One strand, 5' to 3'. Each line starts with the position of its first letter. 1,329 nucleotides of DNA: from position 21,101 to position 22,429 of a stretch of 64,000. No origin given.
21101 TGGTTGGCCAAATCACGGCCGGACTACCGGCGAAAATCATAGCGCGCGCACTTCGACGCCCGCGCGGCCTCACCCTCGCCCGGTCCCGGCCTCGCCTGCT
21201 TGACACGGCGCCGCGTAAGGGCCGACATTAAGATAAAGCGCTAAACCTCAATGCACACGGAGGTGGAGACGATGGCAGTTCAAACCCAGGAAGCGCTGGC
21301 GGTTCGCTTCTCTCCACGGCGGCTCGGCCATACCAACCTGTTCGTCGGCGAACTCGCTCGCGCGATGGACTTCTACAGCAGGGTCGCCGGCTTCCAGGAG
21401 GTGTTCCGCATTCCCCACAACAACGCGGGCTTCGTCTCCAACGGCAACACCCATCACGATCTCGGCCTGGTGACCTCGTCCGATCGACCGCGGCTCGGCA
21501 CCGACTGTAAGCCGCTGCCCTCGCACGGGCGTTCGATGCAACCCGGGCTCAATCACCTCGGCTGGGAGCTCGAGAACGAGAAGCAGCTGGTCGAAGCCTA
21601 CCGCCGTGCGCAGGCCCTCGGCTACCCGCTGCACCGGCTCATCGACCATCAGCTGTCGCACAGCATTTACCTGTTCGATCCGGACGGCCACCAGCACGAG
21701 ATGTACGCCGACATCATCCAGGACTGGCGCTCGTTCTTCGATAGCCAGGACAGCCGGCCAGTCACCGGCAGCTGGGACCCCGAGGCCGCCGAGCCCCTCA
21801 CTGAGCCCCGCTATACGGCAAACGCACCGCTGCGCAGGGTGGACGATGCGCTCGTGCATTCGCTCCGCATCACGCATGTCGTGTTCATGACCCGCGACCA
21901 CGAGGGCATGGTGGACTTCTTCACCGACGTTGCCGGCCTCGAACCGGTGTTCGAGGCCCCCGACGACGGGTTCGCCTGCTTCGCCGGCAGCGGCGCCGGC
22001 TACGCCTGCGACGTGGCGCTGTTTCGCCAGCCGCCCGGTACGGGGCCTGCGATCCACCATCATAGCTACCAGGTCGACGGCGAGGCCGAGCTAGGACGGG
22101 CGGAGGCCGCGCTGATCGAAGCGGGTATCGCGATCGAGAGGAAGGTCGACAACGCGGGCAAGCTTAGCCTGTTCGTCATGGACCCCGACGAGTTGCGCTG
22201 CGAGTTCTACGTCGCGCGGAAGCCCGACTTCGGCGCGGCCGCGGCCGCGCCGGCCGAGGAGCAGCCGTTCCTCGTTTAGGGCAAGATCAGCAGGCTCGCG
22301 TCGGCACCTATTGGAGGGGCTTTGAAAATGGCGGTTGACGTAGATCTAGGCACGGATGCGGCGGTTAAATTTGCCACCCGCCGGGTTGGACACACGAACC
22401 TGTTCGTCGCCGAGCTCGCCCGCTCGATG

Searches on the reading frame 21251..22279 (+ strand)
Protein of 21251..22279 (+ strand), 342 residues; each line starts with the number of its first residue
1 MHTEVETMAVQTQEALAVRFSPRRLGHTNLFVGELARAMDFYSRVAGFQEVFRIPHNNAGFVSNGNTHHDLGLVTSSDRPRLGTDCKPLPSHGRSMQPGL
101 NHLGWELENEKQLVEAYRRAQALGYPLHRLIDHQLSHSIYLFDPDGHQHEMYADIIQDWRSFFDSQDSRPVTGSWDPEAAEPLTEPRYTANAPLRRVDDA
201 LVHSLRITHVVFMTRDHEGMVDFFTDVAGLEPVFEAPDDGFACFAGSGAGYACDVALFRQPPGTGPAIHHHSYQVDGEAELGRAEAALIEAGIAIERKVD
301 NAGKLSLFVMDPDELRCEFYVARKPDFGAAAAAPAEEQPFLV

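Call 21: find_encoding_contigs(protein=window:21251-22279:+, flank=10000, max_places=10)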
Protein window:21251-22279:+ (342 aa): no gene with exactly this product is on record in the collection.

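Call 42: search_protein_families(library=pfam, proteins=[window:21251-22279:+], max_evalue=0.001)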
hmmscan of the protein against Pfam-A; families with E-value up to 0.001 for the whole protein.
window:21251-22279:+ (342 aa): 2 families
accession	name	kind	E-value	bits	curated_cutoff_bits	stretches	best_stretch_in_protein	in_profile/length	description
PF00903.31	Glyoxalase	-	2.2e-26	93.1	20.6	2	24-150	1-120/121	Glyoxalase/Bleomycin resistance protein/Dioxygenase superfamily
PF13669.12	Glyoxalase_4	-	9.5e-06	26.3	27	0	27-125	2-91/109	Glyoxalase/Bleomycin resistance protein/Dioxygenase superfamily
